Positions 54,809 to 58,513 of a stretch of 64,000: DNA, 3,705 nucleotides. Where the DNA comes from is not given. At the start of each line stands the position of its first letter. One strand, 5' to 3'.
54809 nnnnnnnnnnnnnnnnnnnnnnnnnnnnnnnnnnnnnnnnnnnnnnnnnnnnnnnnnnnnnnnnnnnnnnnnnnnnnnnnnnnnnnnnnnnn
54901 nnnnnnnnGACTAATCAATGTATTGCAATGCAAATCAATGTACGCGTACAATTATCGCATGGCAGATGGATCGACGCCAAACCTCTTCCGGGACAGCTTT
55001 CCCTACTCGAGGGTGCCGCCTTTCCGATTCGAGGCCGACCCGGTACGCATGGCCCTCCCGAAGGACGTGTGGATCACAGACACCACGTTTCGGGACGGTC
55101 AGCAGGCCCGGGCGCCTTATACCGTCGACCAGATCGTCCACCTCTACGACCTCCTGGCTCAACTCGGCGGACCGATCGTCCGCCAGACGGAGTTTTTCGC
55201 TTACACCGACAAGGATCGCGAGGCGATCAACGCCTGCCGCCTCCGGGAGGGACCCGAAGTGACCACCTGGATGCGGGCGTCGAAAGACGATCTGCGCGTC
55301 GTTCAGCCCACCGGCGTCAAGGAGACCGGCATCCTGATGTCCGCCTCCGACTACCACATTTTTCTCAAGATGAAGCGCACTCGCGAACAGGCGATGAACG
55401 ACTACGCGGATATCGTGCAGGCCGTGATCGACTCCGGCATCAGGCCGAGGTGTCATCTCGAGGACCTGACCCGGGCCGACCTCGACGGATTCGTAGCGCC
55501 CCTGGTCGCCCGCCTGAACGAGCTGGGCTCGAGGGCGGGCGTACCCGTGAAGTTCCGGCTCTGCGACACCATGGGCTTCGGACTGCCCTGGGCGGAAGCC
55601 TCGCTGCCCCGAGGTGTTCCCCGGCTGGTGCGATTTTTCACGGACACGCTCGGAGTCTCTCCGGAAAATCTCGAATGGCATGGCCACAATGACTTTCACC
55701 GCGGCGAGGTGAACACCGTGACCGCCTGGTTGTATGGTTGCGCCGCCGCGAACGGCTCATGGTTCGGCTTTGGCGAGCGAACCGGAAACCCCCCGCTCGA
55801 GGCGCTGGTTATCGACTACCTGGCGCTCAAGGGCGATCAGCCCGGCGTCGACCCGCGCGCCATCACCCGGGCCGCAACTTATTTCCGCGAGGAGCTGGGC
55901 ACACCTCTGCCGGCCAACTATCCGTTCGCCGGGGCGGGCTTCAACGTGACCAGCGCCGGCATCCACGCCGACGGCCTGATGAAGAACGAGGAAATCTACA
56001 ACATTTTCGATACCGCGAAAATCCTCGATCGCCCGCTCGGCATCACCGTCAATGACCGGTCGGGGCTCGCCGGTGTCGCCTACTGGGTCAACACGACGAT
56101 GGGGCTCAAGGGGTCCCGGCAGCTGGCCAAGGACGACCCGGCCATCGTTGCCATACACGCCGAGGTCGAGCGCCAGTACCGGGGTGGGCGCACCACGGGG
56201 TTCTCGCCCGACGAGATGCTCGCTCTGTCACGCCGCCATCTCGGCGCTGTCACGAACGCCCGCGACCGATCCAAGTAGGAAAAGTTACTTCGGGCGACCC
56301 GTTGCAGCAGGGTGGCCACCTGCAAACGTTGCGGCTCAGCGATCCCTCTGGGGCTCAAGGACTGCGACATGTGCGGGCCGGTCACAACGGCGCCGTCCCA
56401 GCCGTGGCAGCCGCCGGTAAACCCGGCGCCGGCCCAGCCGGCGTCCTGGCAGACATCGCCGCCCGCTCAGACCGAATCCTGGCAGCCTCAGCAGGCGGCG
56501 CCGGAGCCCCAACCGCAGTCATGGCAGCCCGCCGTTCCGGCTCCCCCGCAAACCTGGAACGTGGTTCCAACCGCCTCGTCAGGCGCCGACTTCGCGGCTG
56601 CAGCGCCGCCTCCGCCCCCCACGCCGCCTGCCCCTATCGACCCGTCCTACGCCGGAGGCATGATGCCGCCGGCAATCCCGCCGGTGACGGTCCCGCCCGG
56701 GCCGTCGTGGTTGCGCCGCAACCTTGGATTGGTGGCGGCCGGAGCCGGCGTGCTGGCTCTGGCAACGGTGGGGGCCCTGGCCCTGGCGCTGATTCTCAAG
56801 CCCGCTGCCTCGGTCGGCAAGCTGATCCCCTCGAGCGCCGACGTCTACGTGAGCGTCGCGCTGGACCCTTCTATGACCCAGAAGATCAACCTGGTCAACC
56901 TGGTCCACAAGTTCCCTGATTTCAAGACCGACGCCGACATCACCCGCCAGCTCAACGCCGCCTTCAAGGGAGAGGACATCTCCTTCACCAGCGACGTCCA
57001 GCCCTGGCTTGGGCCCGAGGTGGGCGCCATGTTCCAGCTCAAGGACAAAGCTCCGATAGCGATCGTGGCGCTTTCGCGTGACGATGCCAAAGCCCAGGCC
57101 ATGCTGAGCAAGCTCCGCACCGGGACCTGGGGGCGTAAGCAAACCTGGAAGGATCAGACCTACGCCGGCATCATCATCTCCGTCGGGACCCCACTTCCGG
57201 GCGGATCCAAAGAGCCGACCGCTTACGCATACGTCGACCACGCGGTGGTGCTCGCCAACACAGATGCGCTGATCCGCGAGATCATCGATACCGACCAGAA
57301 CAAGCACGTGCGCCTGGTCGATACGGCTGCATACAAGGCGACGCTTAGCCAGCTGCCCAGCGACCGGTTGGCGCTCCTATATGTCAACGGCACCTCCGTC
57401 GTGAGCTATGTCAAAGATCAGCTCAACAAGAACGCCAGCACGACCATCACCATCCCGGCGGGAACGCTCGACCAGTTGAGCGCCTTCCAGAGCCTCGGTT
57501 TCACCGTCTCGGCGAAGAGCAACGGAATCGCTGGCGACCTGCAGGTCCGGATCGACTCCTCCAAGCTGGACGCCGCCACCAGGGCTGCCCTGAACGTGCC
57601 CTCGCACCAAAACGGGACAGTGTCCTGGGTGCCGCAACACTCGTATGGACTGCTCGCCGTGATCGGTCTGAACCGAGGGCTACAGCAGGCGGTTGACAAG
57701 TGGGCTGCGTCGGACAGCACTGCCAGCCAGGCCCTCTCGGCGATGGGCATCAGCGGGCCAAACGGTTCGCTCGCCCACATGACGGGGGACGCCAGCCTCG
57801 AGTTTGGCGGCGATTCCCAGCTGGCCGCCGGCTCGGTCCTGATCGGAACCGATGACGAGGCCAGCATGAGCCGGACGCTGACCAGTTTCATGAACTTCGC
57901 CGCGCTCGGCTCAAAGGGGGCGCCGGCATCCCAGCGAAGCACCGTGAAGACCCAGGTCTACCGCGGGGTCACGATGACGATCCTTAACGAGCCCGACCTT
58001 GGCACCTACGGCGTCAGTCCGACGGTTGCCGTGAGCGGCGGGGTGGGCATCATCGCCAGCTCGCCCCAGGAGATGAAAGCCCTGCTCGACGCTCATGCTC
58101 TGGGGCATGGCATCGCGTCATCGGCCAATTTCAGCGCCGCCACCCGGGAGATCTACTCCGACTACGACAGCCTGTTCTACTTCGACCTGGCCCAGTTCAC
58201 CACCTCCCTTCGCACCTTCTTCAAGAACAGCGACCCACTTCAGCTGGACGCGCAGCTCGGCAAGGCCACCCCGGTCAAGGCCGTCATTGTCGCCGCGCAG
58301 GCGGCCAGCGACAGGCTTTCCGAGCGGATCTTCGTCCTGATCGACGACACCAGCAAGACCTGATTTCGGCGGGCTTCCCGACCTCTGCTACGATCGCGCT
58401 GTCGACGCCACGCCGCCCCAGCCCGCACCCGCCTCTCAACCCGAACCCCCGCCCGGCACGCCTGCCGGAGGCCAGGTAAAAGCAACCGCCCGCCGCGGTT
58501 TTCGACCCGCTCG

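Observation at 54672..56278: Divergent HTH regulator and catalytic-domain-only HMGL synthase sharing a palindrome-dense 50-nt intergenic region, next to an Hdc-family decarboxylase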

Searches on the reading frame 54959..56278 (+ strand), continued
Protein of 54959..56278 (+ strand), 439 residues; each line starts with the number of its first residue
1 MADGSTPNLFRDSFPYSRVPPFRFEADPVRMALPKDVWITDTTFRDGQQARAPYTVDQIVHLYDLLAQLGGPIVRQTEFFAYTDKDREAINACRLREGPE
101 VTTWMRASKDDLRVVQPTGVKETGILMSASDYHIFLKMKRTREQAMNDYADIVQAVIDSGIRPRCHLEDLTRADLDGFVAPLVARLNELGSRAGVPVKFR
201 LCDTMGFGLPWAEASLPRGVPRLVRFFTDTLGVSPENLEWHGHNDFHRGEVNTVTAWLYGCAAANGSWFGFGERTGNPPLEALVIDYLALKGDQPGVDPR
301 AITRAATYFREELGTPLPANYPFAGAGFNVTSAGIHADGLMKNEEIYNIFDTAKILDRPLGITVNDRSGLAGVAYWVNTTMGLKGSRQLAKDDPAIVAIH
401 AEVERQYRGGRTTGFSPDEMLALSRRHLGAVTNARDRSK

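Call 8: find_encoding_contigs(protein=P0067, flank=8000, max_places=3)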
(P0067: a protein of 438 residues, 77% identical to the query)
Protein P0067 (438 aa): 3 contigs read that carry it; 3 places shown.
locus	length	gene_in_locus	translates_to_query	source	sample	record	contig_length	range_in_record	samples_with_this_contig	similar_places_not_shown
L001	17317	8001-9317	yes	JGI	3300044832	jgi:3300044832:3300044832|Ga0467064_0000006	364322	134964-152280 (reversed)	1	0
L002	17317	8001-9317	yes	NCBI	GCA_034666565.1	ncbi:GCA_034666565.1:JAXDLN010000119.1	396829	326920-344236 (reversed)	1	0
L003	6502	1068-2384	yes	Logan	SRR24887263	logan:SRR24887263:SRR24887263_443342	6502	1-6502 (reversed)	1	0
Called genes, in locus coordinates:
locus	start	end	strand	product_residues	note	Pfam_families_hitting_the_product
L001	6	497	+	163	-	PF01844:HNH, PF13395:HNH_4 (weak), PF14279:HNH_5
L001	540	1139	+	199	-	-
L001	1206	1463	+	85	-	-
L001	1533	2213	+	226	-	-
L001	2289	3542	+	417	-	PF13487:HD_5, PF01966:HD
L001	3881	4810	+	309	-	PF00753:Lactamase_B, PF19583:ODP (faint), PF23023:Anti-Pycsar_Apyc1 (faint)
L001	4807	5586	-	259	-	PF00561:Abhydrolase_1, PF12697:Abhydrolase_6, PF12146:Hydrolase_4, PF00561:Abhydrolase_1 (weak)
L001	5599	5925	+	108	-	-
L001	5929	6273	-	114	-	-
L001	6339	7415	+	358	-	PF01791:DeoC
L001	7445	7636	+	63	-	-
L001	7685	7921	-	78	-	PF12728:HTH_17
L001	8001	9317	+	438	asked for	PF00682:HMGL-like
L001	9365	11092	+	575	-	PF11832:DUF3352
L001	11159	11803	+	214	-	PF00440:TetR_N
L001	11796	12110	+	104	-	PF02036:SCP2, PF14864:Alkyl_sulf_C (weak)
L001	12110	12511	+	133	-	PF13452:FAS1_DH_region, PF22622:MFE-2_hydrat-2_N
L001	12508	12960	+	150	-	PF01575:MaoC_dehydratas, PF13452:FAS1_DH_region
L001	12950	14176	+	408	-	PF02771:Acyl-CoA_dh_N, PF02770:Acyl-CoA_dh_M, PF00441:Acyl-CoA_dh_1, PF08028:Acyl-CoA_dh_2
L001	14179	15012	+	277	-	PF00106:adh_short (weak), PF08659:KR, PF00106:adh_short, PF13561:adh_short_C2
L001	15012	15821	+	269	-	PF00378:ECH_1, PF16113:ECH_2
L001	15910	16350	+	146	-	-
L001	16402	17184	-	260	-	PF00994:MoCF_biosynth, PF24102:FLAD1_M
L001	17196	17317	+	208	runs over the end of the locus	-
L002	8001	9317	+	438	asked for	PF00682:HMGL-like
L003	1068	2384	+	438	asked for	PF00682:HMGL-like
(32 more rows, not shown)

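Call 9: find_encoding_contigs(protein=P0049, flank=8000, max_places=3)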
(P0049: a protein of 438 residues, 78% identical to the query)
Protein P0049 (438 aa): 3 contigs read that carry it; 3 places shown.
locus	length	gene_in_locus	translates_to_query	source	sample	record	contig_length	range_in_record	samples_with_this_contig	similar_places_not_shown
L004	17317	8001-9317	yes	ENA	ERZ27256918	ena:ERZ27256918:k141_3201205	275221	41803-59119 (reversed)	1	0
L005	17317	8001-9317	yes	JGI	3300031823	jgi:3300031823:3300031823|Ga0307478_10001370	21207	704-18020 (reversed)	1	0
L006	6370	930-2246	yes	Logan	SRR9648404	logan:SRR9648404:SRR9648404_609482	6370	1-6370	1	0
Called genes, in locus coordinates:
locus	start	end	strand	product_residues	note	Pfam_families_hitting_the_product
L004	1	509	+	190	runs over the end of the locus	-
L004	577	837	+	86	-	-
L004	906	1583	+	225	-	-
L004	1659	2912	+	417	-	PF13487:HD_5, PF01966:HD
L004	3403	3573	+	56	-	-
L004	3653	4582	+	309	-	PF00753:Lactamase_B, PF19583:ODP (faint), PF23023:Anti-Pycsar_Apyc1 (faint)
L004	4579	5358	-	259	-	PF00561:Abhydrolase_1, PF12697:Abhydrolase_6, PF12146:Hydrolase_4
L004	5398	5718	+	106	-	-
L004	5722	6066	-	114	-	-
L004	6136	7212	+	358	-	PF01791:DeoC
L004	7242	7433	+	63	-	-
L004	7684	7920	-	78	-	PF12728:HTH_17, PF13411:MerR_1 (weak)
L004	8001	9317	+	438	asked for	PF00682:HMGL-like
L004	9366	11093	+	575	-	PF11832:DUF3352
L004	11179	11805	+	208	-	PF00440:TetR_N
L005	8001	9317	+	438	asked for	PF00682:HMGL-like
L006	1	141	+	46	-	?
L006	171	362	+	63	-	-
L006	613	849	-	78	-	PF12728:HTH_17, PF13411:MerR_1 (weak)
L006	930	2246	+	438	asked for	PF00682:HMGL-like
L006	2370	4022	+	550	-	PF11832:DUF3352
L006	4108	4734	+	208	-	PF00440:TetR_N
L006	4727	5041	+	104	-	PF02036:SCP2, PF14864:Alkyl_sulf_C (weak)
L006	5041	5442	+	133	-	PF13452:FAS1_DH_region, PF22622:MFE-2_hydrat-2_N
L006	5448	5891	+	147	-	PF01575:MaoC_dehydratas, PF13452:FAS1_DH_region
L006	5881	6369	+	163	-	?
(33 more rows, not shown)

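Call 22: search_protein_representatives(protein=window:54959-56278:+)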
Query: 439 residues. Proteins with E-value up to 0.001 (for the whole library): 3131; up to 1e-10: 1154; up to 1e-30: 189. The best 150 are listed.
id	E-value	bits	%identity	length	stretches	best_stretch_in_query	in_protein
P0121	8.2e-153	525.7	56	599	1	5-428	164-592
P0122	1.7e-141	488.4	50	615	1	5-431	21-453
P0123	2.5e-135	468.1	49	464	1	3-423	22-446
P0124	3.1e-128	444.7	53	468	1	24-422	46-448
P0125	6.3e-127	440.4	50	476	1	5-428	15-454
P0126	6.2e-119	414.1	47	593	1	6-426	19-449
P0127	9.4e-113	393.7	57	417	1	58-364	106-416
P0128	4.6e-109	381.5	44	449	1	6-426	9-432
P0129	2.9e-105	369.0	79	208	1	225-426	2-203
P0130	3.4e-105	368.8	50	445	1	5-329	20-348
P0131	1.5e-103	363.4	50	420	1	5-423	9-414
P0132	3.0e-102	359.1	41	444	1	6-423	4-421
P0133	6.4e-100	351.4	46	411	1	31-425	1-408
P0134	2.0e-99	349.8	50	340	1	13-327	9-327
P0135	4.1e-98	345.4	52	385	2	232-420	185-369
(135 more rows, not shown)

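Call 29: find_related_loci(query=A2, collection=genome_contigs, flank=4000)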
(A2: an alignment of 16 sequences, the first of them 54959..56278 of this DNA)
Query A2 (439 aa) in genome_contigs; peptide patterns used: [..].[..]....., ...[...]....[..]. (x = any residue, [..] = any of these).
600 stretches matched a pattern (row limit reached: there are more); 596 encode a relative of the query (tblastn E <= 1e-3); the best 80 are kept; 80 distinct loci.
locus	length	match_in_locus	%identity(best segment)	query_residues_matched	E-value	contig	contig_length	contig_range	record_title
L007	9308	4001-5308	78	3-438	0e+0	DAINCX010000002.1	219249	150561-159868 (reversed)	MAG TPA_asm: Candidatus Dormiibacterota bacterium isolate CTOTU41355 NODE_3_length_219249_cov_19.494735, whole genome sh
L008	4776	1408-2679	76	3-426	0e+0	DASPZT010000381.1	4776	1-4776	MAG TPA_asm: Candidatus Limnocylindria bacterium isolate SMAG_U11626 k141_2570381, whole genome shotgun sequence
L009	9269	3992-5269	58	7-428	4e-171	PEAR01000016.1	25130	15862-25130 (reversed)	MAG: Candidatus Omnitrophota bacterium isolate Cal1bin1 scaffold56, whole genome shotgun sequence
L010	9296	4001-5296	53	1-428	3e-167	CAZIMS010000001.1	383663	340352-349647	MAG TPA_asm: uncultured Pseudomonadota bacterium isolate binchicken_co40_56 genome assembly, contig: NODE_17_length_3836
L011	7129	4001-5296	56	1-428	6e-167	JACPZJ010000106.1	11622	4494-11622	MAG: Nitrospirae bacterium isolate NC_groundwater_886_Pr1_S2p5_43_12 Montesol18_S2p5_coassembly_scaffold_411638, whole g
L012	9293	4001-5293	56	2-428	6e-167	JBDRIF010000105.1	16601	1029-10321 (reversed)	MAG: bacterium isolate MEGAHIT-group-1.57 k141_4788148, whole genome shotgun sequence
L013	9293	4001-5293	54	1-428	8e-165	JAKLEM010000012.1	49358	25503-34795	MAG: Candidatus Auribacterota bacterium isolate RA.bin133 RA.bin133_12, whole genome shotgun sequence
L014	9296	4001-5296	54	1-428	3e-164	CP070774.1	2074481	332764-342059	MAG: Syntrophobacterales bacterium isolate bin204 chromosome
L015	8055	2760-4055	55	1-428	9e-164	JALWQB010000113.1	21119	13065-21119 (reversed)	MAG: Deltaproteobacteria bacterium isolate M2_metabat1_scaf2bin.001 M2_NODE_2450_length_21119_cov_8.105040, whole genome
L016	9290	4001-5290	56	1-426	4e-163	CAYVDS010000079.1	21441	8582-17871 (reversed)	MAG TPA_asm: uncultured bacterium isolate binchicken_co232_148 genome assembly, contig: NODE_4648_length_21441_cov_4.848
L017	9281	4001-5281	54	5-428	7e-163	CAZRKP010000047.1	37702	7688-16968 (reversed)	MAG TPA_asm: uncultured Victivallis sp. isolate binchicken_co273_45 genome assembly, contig: NODE_1247_length_37702_cov_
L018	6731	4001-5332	54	1-439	9e-161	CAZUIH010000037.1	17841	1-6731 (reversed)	MAG TPA_asm: uncultured Desulfobacterales bacterium isolate binchicken_co64_116 genome assembly, contig: NODE_2239_lengt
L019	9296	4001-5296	53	1-428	4e-161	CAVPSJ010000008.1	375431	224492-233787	MAG: uncultured delta proteobacterium isolate MFD10007.bin.2.36 genome assembly, contig: contig_32964, whole genome shot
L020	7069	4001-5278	54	7-428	4e-160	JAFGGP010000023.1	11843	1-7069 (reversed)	MAG: Candidatus Omnitrophota bacterium isolate Zod_Metabat.1390 k87_5262581, whole genome shotgun sequence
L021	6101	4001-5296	53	1-428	3e-160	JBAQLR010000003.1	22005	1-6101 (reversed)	MAG: Syntrophales bacterium isolate MFD12068_ilm_asm_bin3 k127_37075, whole genome shotgun sequence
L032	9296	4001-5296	56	1-428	2e-157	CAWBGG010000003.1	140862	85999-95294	MAG: uncultured delta proteobacterium isolate MFD09222.bin.1.50 genome assembly, contig: contig_52386, whole genome shot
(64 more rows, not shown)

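Call 34: search_protein_families(library=pfam, proteins=[L032:2446-3789:-, L032:2499-2945:-], max_evalue=0.01)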
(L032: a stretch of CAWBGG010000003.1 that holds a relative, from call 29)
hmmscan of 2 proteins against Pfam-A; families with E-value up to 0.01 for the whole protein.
L032:2446-3789:- (447 aa): 3 families
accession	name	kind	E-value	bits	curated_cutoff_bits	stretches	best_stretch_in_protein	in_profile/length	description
PF00285.26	Citrate_synt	-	4.2e-62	210.7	27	1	83-338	3-272/357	Citrate synthase, C-terminal domain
PF12728.13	HTH_17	-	2.4e-07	31.4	27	1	1-47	1-45/51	Helix-turn-helix domain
PF13411.12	MerR_1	-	0.00027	21.4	21.6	1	3-51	2-49/69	MerR HTH family regulatory protein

L032:2499-2945:- (148 aa): 1 family
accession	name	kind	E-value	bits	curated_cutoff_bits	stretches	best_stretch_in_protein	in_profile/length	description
PF00285.26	Citrate_synt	-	1.9e-20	73.7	27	1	48-136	264-357/357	Citrate synthase, C-terminal domain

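Call 36: find_related_loci(query=window:54959-56278:+, collection=metagenome_contigs, flank=3000)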
Query window:54959-56278:+ (439 aa) in metagenome_contigs; peptide patterns used: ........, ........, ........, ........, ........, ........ (x = any residue, [..] = any of these).
600 stretches matched a pattern (row limit reached: there are more); 578 encode a relative of the query (tblastn E <= 1e-3); the best 80 are kept; 80 distinct loci.
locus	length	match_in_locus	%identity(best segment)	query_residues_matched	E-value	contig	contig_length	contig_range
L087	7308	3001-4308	79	3-438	0e+0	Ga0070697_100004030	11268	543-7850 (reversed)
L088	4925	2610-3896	80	1-429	0e+0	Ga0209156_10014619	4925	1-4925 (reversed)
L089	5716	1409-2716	78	3-438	0e+0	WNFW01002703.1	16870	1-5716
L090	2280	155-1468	78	1-438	0e+0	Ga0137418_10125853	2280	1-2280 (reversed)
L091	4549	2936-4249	78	1-438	0e+0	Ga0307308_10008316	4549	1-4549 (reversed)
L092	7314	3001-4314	77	1-438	0e+0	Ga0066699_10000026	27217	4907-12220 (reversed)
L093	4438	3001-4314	77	1-438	0e+0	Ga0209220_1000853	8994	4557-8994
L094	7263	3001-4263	77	7-427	0e+0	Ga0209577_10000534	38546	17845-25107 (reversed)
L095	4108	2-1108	78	70-438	0e+0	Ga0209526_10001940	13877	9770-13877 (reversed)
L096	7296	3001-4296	57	1-428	1e-172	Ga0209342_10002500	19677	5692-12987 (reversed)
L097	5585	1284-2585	56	1-428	2e-169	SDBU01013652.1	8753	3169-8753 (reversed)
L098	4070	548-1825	57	7-428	4e-174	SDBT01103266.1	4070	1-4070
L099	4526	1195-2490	54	1-428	2e-172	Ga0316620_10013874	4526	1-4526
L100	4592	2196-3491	57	1-428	2e-170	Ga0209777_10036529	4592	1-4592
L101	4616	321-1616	54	1-428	3e-166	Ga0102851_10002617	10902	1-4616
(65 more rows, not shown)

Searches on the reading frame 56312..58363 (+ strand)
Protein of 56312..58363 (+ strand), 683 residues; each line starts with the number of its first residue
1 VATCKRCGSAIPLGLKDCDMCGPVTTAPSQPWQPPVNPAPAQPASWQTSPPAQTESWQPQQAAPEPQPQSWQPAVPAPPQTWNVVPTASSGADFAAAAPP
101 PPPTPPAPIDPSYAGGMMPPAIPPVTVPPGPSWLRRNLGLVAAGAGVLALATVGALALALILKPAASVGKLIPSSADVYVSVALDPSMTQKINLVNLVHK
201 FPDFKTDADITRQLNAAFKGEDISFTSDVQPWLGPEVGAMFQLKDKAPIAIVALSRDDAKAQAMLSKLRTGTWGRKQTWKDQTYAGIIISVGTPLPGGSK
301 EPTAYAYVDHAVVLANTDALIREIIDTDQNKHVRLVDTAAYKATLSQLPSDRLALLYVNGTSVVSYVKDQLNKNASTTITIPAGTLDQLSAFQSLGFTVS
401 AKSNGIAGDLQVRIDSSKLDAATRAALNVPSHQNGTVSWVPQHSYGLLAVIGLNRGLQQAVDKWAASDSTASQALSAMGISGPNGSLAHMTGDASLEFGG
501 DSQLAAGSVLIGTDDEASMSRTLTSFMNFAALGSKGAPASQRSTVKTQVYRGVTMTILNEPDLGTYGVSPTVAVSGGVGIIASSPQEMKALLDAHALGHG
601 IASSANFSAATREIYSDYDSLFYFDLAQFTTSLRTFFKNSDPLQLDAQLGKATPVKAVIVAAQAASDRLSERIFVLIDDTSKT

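Call 3: search_protein_families(library=pfam, proteins=[window:56312-58363:+])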
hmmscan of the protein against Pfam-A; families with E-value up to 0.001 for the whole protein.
window:56312-58363:+ (683 aa): 1 family
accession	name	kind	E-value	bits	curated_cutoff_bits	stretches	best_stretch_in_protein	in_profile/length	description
PF11832.13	DUF3352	-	3.2e-33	115.6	26.8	1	142-635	9-491/536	Protein of unknown function (DUF3352)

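Call 4: search_protein_families(library=ncbifam, proteins=[window:56312-58363:+])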
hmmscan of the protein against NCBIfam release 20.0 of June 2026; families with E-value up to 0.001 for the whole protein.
window:56312-58363:+ (683 aa): 0 families
